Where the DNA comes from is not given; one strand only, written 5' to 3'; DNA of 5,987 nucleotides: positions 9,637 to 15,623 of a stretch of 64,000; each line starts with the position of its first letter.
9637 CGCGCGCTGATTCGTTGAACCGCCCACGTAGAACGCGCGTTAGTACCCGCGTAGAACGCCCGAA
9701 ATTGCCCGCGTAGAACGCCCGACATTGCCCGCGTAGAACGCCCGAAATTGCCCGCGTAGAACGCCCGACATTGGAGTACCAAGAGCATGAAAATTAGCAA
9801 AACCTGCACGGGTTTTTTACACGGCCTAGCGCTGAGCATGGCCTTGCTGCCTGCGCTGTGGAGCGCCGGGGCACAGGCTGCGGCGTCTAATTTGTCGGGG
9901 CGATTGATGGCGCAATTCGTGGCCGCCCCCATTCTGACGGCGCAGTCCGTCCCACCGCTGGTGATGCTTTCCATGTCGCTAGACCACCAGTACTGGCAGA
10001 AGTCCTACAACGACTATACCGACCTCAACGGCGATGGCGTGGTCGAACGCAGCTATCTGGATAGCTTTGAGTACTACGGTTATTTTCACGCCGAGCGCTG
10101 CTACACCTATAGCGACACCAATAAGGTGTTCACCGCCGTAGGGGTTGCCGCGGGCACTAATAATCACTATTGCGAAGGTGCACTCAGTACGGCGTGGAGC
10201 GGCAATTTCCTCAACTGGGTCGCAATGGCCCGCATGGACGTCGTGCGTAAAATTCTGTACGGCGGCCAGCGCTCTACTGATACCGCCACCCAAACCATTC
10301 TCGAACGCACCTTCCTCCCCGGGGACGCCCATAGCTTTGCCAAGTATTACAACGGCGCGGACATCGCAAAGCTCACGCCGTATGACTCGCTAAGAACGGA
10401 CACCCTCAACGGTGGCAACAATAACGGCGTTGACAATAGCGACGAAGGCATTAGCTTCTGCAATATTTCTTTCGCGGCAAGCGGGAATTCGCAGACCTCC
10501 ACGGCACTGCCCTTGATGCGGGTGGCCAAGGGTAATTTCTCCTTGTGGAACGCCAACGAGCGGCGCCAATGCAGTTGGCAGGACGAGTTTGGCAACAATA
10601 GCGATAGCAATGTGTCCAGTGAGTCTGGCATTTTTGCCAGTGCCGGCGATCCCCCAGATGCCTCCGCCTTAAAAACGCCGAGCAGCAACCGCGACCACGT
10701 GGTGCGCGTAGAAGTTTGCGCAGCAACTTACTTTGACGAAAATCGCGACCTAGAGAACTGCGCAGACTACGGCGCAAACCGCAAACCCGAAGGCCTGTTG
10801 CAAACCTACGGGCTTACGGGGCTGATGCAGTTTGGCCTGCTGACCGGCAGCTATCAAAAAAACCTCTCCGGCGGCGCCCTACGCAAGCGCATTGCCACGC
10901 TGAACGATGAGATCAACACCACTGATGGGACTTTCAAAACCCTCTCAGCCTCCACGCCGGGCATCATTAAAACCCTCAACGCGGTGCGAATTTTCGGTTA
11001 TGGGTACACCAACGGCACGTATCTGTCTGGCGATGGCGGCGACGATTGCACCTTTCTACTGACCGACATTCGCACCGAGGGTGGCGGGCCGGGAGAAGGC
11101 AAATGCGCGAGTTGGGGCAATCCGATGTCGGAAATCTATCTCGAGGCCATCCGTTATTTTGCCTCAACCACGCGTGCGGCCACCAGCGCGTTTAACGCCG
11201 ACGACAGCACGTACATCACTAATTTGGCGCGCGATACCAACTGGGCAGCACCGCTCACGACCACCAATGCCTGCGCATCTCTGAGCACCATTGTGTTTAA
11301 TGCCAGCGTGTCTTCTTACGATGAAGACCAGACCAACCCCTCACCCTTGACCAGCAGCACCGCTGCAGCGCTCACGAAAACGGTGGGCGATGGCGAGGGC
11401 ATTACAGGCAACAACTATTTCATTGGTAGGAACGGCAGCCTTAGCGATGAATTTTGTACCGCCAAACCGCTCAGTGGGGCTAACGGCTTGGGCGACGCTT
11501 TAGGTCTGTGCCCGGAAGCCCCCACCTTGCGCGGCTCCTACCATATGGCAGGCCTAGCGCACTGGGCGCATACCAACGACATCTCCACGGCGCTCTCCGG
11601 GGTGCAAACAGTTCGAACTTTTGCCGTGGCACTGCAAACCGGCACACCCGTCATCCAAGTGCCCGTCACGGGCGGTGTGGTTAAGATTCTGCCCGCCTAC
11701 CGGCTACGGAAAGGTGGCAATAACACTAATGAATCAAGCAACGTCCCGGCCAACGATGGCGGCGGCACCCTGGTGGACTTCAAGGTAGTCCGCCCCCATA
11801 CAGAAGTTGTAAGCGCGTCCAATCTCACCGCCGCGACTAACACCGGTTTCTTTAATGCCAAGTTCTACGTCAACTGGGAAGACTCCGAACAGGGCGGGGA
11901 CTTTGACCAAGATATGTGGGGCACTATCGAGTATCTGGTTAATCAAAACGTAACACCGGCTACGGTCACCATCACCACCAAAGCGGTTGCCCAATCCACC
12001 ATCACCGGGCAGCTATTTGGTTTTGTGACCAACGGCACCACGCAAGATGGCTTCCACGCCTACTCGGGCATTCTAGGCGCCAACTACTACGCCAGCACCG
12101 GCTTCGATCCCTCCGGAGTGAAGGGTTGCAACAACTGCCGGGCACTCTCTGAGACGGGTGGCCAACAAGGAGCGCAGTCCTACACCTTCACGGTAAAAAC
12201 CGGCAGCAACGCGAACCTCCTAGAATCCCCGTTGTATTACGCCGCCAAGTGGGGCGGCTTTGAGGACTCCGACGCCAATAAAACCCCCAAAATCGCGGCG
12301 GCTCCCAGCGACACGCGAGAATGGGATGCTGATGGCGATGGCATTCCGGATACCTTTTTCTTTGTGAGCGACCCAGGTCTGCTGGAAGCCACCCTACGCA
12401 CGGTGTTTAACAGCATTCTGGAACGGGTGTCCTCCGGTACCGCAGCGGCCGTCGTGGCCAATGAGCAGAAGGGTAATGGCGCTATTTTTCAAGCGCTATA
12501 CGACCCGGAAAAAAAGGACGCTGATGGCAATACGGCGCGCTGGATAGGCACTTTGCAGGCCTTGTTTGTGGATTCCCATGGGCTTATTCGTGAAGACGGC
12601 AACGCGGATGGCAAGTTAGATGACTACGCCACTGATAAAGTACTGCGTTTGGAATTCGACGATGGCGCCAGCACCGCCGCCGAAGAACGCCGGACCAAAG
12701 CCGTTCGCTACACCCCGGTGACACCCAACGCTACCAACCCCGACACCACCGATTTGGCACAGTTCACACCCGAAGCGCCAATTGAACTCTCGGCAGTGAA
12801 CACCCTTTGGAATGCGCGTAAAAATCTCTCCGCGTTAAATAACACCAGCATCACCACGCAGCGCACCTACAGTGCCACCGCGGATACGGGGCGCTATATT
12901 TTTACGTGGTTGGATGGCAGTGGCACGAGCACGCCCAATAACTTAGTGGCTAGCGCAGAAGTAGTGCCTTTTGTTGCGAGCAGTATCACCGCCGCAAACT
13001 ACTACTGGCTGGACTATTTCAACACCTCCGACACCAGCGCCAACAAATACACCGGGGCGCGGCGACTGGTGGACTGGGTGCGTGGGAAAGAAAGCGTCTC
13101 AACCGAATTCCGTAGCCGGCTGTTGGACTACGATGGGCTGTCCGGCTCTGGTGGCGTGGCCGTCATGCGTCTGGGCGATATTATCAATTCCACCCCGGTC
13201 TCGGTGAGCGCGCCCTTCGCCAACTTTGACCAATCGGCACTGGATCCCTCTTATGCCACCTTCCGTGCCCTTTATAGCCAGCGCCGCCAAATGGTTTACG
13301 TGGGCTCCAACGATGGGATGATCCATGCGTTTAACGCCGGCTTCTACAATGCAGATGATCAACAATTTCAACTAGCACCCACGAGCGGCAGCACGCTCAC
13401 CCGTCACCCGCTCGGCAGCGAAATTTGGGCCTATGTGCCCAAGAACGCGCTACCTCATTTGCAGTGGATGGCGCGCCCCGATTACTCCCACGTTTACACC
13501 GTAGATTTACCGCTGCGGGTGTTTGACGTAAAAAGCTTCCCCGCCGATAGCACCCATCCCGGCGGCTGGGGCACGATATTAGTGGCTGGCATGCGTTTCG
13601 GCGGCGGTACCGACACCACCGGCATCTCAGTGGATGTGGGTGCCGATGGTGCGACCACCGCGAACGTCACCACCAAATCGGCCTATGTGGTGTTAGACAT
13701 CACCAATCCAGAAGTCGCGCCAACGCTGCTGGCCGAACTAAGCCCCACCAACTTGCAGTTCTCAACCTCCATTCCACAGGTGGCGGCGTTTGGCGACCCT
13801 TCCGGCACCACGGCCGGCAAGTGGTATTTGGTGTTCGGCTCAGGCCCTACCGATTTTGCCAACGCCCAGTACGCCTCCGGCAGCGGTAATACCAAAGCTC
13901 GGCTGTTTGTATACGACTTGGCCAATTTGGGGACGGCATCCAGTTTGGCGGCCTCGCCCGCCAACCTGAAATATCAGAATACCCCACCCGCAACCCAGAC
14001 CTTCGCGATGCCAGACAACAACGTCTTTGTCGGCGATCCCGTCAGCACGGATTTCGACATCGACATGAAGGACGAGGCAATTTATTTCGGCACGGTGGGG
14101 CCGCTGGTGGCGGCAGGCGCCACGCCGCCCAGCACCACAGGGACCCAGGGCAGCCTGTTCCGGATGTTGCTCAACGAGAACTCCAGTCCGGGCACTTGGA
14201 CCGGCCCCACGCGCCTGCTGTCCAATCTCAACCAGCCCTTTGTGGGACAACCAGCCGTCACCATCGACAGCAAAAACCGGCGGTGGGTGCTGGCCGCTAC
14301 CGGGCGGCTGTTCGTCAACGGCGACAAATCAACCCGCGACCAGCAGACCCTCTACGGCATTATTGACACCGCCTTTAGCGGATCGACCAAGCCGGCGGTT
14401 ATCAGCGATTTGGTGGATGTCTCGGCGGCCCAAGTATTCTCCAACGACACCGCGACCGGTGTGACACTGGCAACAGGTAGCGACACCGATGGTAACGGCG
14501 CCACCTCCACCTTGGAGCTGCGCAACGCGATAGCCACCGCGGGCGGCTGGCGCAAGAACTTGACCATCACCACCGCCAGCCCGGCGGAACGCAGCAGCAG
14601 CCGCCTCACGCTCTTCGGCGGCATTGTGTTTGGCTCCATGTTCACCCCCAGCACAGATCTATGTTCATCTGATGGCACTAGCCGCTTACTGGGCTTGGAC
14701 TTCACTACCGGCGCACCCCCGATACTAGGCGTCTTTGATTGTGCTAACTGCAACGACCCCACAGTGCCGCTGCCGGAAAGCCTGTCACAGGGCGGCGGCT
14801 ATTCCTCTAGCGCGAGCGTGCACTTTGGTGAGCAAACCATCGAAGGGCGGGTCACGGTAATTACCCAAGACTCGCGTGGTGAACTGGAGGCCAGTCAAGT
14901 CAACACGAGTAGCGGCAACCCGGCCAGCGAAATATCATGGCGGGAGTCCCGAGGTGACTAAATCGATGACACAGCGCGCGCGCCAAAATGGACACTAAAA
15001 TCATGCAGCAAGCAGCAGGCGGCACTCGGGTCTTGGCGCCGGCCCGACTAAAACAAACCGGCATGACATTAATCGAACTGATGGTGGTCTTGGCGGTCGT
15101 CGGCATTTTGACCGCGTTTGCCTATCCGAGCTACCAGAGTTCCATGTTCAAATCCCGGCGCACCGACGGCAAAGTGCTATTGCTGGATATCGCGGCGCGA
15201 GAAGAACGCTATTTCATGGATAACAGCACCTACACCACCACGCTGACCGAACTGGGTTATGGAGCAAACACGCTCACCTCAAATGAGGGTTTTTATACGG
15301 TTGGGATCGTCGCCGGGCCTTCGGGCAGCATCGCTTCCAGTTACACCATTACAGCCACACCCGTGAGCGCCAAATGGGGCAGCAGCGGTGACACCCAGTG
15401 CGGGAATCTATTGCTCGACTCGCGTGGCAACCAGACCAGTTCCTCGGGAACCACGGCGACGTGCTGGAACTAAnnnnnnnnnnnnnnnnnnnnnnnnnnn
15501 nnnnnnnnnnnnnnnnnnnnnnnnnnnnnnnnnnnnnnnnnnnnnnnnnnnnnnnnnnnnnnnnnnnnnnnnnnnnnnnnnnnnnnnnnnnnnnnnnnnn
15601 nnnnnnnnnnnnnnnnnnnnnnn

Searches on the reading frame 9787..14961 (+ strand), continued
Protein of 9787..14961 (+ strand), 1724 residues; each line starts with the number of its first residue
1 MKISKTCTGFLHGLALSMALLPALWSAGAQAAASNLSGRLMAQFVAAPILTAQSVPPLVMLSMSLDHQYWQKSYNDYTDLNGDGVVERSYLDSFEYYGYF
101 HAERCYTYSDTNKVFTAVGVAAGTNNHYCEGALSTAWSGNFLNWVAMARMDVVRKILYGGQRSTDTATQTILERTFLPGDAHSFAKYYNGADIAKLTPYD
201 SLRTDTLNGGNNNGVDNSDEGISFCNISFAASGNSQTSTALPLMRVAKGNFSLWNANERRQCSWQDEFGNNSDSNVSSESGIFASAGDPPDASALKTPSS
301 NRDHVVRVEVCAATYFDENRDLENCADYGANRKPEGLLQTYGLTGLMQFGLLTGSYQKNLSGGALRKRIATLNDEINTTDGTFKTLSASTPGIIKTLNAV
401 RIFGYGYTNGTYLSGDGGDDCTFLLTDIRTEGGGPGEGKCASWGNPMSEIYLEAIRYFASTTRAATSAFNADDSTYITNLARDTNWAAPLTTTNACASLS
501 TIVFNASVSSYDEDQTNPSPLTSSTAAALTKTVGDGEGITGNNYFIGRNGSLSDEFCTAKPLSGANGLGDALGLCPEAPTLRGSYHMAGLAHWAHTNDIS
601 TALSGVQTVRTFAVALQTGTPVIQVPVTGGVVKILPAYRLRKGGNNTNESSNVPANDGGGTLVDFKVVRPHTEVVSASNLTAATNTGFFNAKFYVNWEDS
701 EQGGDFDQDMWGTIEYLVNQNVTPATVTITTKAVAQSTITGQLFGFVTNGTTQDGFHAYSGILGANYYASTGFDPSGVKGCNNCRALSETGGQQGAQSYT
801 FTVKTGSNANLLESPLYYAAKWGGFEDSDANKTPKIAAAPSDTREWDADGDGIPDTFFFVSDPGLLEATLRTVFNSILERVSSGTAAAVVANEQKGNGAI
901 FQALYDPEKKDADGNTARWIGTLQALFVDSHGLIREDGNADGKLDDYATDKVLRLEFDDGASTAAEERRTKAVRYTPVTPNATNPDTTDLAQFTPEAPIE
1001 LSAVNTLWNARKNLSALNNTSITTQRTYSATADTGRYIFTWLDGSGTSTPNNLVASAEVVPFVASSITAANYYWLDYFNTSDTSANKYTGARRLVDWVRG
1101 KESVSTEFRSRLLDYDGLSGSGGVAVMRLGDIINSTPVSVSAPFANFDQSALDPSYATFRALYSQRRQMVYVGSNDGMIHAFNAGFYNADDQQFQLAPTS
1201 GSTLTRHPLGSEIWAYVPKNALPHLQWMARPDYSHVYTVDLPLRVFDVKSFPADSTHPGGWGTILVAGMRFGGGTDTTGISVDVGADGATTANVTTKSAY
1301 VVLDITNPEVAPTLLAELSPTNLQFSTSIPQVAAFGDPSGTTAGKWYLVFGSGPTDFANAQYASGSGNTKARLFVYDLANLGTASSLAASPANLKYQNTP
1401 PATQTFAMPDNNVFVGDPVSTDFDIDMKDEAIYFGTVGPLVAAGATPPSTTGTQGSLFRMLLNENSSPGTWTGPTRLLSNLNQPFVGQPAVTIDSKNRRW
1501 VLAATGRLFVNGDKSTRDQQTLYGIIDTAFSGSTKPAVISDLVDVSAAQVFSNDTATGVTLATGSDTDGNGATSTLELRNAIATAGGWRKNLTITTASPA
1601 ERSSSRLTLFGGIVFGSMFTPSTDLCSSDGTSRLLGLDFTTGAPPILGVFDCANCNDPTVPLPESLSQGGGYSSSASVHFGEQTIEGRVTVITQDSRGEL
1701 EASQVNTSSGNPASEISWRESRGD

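Call 58: find_encoding_contigs(protein=P0129, flank=1200, max_places=6)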
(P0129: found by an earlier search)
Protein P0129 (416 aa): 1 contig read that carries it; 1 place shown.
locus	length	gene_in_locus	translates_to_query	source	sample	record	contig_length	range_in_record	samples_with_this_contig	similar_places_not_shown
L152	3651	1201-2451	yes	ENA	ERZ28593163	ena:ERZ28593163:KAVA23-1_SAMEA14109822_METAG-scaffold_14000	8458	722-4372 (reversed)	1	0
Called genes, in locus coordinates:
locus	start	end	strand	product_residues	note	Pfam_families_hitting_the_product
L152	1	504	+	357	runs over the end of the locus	PF07963:N_methyl (weak), PF16074:PilW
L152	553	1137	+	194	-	PF14341:PilX_N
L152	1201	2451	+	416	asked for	PF28373:PilY1_homolog_dom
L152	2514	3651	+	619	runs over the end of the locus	?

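Call 63: find_encoding_contigs(protein=P0126, flank=1200, max_places=6)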
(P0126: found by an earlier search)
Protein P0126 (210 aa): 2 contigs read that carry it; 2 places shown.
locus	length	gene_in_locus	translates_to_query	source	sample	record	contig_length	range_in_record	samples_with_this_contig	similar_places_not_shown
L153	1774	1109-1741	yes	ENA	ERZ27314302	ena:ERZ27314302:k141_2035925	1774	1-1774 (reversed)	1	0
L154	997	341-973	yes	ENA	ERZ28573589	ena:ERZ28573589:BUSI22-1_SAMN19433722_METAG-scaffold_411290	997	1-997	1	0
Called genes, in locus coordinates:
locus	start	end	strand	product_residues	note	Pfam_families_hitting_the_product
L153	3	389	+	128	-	?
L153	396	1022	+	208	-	PF14341:PilX_N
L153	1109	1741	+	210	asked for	PF28373:PilY1_homolog_dom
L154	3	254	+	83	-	?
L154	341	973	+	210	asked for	PF28373:PilY1_homolog_dom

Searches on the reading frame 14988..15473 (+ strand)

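Call 5: search_protein_families(library=pfam, proteins=[window:14988-15473:+])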
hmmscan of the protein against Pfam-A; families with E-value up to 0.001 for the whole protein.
window:14988-15473:+ (161 aa): 2 families
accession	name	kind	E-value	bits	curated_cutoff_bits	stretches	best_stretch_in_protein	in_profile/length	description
PF16732.10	ComP_DUS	-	1.3e-19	71.2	27.3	1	47-141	1-86/87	Type IV minor pilin ComP, DNA uptake sequence receptor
PF07963.17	N_methyl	-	3.1e-08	33.3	21.2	1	22-46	3-27/27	Prokaryotic N-terminal methylation motif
